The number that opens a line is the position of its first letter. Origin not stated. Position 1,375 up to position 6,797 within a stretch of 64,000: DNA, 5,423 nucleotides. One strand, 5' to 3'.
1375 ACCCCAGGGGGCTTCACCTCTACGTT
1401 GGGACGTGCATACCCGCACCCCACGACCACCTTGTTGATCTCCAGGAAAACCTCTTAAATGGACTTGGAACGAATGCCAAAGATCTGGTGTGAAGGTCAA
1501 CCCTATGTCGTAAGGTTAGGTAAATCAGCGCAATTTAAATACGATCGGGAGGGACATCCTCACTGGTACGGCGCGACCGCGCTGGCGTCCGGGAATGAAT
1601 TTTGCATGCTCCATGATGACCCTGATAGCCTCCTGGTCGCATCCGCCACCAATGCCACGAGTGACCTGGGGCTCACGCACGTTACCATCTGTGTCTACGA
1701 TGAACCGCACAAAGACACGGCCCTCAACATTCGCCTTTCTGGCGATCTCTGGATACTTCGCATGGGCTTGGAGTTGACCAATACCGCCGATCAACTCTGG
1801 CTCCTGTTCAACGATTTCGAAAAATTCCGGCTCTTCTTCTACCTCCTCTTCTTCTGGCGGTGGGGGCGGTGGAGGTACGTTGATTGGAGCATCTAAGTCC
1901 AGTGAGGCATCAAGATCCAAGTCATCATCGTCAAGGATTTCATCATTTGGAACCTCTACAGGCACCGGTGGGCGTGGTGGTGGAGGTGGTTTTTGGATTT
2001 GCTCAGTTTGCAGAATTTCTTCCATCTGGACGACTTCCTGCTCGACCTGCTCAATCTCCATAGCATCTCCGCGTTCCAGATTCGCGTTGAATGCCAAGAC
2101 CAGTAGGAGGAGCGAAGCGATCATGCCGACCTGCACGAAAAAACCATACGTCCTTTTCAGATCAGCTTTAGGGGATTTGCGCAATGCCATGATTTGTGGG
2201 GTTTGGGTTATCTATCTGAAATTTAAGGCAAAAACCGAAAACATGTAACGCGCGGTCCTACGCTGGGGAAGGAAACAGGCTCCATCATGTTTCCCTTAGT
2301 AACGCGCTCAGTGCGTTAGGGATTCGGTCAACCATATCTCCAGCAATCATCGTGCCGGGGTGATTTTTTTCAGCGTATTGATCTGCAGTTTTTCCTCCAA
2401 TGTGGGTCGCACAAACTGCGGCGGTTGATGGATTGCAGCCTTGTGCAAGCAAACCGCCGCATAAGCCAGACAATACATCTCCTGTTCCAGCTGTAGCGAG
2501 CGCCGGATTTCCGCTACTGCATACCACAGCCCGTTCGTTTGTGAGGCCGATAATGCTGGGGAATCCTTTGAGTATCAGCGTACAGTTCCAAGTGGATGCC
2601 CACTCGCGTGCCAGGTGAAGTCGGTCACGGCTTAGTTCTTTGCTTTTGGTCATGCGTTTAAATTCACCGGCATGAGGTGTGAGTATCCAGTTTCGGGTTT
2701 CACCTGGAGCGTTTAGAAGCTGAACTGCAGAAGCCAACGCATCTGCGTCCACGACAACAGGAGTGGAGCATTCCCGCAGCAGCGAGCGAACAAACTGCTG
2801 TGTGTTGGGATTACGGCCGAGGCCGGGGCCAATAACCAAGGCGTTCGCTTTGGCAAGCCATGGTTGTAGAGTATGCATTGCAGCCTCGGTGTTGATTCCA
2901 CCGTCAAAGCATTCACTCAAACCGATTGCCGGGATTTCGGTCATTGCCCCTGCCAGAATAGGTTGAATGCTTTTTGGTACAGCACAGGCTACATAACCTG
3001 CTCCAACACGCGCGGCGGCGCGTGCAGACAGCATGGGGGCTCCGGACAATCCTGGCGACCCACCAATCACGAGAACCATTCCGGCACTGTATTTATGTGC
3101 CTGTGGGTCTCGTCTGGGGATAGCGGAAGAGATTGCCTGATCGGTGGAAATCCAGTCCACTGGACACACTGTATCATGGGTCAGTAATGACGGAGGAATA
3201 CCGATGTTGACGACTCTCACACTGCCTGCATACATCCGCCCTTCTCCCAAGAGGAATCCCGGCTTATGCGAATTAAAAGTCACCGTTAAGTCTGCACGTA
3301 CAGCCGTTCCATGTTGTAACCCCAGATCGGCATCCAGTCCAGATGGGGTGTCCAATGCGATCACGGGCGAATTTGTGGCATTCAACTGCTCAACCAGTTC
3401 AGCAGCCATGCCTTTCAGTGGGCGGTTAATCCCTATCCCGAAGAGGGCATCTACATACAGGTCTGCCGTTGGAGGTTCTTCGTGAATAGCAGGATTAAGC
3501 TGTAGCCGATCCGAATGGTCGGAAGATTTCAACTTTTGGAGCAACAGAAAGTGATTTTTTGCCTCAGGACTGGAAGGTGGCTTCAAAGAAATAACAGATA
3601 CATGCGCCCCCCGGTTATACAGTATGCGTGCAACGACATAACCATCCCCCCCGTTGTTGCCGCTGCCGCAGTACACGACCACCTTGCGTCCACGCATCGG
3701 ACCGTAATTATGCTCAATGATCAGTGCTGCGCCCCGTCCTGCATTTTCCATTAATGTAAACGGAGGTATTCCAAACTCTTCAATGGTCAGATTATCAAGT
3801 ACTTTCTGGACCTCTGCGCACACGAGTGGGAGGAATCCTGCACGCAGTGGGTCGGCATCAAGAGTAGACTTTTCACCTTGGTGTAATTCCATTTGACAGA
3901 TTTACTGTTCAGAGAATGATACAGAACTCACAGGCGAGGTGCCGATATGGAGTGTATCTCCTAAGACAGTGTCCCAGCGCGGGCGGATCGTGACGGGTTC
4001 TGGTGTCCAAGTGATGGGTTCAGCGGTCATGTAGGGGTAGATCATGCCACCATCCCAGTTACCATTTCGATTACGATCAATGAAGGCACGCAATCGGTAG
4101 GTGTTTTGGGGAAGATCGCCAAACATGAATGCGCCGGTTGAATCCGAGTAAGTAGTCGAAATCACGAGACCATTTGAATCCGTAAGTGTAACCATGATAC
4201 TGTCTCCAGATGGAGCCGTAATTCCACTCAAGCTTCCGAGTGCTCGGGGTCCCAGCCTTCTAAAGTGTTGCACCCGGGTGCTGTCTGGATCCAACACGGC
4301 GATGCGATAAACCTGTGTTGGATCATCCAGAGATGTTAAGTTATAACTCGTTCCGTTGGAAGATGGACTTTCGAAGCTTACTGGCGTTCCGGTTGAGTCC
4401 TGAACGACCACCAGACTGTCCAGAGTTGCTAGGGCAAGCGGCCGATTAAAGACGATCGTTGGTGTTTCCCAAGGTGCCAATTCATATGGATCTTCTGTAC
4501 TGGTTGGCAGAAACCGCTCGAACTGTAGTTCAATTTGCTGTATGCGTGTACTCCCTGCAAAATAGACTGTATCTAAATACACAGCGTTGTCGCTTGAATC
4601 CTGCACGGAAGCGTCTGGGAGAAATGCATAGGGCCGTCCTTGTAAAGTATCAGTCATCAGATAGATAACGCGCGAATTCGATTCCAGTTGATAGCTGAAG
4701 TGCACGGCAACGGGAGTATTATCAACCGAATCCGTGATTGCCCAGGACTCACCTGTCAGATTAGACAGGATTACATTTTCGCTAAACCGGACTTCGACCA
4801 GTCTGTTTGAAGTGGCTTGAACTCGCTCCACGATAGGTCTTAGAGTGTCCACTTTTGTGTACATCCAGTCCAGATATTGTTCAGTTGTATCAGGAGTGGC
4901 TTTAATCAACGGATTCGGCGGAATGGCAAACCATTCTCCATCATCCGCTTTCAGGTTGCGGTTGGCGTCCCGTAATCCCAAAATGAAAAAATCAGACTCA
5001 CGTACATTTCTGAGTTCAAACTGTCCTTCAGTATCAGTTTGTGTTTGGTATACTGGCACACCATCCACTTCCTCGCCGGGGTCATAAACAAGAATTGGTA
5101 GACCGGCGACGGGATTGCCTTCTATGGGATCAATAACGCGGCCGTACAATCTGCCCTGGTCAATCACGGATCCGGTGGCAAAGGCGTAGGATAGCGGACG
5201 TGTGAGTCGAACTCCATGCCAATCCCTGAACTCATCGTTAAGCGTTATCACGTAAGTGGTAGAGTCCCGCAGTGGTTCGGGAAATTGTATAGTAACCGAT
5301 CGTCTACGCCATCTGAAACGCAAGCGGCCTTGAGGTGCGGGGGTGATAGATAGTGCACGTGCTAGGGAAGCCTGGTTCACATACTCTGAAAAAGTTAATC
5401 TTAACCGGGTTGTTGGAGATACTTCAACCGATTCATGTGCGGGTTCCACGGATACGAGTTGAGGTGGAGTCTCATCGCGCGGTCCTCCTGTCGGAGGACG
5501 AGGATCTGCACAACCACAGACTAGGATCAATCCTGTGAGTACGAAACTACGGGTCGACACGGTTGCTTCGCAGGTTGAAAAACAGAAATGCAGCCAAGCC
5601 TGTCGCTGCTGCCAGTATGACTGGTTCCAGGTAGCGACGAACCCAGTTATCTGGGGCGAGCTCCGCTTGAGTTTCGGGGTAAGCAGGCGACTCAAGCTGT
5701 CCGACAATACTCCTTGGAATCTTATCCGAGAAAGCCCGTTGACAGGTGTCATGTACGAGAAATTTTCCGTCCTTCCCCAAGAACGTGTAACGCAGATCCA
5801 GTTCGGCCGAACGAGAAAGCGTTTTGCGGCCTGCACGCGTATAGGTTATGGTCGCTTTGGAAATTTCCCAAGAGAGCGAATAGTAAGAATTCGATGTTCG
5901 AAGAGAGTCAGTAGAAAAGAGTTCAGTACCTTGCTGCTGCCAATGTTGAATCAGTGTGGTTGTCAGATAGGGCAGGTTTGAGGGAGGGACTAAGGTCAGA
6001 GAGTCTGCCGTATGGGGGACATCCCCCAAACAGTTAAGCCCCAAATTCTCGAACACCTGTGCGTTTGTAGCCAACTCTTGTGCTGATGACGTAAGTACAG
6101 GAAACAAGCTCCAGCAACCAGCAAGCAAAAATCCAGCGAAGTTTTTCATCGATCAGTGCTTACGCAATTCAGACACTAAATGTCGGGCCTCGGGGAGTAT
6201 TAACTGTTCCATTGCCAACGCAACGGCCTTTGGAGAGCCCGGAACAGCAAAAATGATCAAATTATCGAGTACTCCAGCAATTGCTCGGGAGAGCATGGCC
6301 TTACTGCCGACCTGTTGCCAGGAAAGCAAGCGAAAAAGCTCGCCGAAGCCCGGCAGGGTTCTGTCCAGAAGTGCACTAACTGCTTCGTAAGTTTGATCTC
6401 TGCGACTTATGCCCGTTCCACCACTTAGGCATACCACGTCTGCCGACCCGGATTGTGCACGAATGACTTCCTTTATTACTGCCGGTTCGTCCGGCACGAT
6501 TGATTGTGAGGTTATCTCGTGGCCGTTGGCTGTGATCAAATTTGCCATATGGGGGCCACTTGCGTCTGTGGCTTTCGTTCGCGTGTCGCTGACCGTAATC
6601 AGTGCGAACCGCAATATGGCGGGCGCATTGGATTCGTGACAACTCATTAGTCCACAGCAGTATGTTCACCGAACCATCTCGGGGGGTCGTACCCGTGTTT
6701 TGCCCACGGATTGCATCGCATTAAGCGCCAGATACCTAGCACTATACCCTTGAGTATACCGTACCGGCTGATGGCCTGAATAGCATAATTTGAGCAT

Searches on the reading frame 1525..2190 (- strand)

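Call 62: search_protein_families(library=pfam, proteins=[window:1525-2190:-], max_evalue=0.01)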
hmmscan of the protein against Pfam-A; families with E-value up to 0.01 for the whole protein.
window:1525-2190:- (221 aa): 1 family
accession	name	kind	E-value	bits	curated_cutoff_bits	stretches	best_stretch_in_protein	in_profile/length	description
PF03544.19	TonB_C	-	2.6e-19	69.9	24.6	1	143-220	2-79/79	Gram-negative bacterial TonB protein C-terminal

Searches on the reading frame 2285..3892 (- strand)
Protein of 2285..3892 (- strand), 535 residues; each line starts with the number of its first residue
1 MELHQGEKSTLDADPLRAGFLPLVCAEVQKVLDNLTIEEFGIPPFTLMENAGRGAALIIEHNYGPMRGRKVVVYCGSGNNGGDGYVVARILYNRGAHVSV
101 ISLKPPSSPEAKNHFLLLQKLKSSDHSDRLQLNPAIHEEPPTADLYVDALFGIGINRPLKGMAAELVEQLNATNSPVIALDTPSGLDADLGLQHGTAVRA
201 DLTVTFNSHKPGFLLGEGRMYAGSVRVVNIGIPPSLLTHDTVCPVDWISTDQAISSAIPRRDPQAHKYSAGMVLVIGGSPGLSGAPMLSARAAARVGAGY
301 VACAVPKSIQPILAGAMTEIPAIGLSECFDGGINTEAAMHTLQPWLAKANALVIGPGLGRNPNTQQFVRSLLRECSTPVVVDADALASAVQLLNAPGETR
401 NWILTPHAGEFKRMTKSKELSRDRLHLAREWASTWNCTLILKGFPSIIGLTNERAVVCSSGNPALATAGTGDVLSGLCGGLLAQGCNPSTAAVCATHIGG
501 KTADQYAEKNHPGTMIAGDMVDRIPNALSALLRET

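Call 6: search_protein_families(library=pfam, proteins=[window:2285-3892:-], max_evalue=0.001)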
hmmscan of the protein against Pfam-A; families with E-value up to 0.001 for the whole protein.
window:2285-3892:- (535 aa): 2 families
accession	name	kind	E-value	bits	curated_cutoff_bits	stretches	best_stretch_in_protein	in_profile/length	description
PF01256.23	Carb_kinase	-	8.6e-55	186.3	27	1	273-525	1-241/242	NAD(P)H-hydrate dehydratase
PF03853.21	YjeF_N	-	8.9e-46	156.4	24.9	1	46-212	3-169/169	YjeF-related protein N-terminus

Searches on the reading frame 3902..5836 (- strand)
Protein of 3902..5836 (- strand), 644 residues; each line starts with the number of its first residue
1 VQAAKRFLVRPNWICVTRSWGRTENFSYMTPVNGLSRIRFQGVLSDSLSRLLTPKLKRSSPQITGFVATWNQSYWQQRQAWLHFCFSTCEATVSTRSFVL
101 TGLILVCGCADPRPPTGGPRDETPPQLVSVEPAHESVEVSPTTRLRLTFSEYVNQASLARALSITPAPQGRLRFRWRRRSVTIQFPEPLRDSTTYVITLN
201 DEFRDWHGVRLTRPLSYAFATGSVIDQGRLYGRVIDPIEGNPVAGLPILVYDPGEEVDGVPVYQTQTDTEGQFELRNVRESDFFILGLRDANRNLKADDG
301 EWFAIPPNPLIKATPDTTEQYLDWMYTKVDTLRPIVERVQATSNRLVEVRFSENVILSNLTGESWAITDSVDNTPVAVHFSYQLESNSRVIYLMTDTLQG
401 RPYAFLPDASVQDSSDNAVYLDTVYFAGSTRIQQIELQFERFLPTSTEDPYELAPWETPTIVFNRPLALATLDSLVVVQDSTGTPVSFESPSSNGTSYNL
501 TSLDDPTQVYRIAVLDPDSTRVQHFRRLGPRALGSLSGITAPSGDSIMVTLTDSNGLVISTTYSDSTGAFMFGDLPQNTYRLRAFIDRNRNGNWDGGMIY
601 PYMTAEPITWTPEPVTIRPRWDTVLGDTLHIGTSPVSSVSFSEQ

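Call 6: search_protein_families(library=pfam, proteins=[window:3902-5836:-], max_evalue=0.001)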
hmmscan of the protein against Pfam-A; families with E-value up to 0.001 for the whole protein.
window:3902-5836:- (644 aa): 4 families
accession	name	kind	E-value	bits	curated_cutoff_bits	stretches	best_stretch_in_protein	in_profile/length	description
PF13205.12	Big_5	-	2e-23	83.5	23.6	1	121-221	1-105/105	Bacterial Ig-like domain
PF13620.12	CarboxypepD_reg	-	1.1e-10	42.2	32.3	1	230-279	2-46/82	Carboxypeptidase regulatory-like domain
PF17210.9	SdrD_B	-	2.6e-05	24.8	29.7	0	546-584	26-64/112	SdrD B-like domain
PF13715.12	CarbopepD_reg_2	-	0.0006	20.2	32.2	0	231-282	2-45/88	CarboxypepD_reg-like domain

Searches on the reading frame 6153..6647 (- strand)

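Call 6: search_protein_families(library=pfam, proteins=[window:6153-6647:-], max_evalue=0.001)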
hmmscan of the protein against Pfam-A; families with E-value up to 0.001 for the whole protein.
window:6153-6647:- (164 aa): 1 family
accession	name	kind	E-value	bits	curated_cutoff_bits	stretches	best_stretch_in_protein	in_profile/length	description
PF00994.29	MoCF_biosynth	-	1e-31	110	26.6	1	15-156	1-144/144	Probable molybdopterin binding domain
